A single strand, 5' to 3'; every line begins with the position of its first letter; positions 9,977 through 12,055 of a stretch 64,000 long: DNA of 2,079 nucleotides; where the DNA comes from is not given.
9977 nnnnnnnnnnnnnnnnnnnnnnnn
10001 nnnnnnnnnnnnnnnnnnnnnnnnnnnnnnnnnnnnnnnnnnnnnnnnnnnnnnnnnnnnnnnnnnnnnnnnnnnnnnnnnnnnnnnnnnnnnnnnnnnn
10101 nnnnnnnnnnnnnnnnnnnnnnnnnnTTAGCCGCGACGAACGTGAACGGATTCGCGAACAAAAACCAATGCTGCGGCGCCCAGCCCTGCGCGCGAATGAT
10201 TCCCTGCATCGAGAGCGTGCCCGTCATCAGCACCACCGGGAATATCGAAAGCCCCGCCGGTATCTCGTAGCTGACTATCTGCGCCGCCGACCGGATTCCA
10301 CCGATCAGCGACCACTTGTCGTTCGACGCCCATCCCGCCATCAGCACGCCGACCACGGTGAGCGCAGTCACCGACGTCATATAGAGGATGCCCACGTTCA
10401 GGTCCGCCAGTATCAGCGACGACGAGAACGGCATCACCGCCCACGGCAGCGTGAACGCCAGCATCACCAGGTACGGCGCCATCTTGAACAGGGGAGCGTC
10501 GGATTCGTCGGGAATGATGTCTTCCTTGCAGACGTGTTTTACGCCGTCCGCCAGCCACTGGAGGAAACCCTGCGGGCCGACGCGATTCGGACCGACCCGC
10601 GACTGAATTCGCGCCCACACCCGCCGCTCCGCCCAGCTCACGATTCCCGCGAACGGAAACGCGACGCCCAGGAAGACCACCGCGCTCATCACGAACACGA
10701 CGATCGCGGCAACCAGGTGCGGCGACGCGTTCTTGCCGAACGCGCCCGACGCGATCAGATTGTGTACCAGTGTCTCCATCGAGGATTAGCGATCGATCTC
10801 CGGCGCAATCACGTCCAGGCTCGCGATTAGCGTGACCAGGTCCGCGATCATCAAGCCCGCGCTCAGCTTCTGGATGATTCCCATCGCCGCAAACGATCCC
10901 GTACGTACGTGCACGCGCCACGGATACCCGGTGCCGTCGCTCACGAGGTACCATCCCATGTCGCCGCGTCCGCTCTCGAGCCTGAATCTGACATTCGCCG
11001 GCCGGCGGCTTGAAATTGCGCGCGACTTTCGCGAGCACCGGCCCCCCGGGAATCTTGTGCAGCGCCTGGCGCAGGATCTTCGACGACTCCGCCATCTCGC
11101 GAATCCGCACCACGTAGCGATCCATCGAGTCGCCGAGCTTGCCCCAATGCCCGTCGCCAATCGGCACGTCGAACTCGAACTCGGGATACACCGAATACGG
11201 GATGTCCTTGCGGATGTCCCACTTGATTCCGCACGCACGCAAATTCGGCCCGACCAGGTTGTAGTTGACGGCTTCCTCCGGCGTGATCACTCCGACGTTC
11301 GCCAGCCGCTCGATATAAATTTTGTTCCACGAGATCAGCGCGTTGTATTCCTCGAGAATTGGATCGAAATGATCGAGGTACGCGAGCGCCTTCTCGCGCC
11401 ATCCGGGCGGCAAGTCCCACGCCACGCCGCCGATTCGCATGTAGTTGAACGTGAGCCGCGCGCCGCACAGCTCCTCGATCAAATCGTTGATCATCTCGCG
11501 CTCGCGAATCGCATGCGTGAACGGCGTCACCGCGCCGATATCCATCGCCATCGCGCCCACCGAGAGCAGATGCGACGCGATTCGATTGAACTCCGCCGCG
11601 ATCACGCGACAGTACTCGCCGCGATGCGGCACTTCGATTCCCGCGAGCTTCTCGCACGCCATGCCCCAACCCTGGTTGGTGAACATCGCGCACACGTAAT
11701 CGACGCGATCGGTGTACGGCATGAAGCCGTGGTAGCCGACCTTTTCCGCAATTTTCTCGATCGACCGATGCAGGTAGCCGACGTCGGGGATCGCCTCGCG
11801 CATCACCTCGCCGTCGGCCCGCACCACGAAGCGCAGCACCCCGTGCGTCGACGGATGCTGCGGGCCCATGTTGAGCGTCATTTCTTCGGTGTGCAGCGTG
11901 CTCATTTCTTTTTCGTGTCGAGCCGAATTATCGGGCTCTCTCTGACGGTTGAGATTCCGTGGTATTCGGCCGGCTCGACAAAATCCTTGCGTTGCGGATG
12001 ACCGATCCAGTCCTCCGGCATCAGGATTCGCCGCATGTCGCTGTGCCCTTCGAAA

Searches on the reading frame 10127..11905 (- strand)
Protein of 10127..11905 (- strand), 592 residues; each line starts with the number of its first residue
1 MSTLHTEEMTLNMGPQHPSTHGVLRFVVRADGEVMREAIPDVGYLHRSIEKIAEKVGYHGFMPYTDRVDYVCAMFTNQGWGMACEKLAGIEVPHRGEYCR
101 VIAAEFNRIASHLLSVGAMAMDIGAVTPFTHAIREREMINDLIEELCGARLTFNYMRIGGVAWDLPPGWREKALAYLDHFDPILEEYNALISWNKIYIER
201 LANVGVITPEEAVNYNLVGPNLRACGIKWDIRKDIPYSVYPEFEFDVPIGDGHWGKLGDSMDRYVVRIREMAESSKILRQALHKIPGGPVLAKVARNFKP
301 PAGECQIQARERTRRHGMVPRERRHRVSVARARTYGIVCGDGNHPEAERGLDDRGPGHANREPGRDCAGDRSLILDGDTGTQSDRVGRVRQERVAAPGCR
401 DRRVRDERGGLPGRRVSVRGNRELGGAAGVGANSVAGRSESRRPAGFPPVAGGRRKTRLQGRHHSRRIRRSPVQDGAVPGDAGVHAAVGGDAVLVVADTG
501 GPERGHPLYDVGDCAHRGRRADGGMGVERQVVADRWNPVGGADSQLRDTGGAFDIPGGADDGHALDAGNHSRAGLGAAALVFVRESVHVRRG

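Call 64: search_protein_families(library=pfam, proteins=[window:10127-11905:-], max_evalue=0.000001)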
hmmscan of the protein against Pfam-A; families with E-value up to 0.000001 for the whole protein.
window:10127-11905:- (592 aa): 1 family
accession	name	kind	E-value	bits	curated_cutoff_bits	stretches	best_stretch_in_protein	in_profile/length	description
PF00346.24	Complex1_49kDa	-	3.9e-63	213.5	24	1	122-308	1-182/271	Respiratory-chain NADH dehydrogenase, 49 Kd subunit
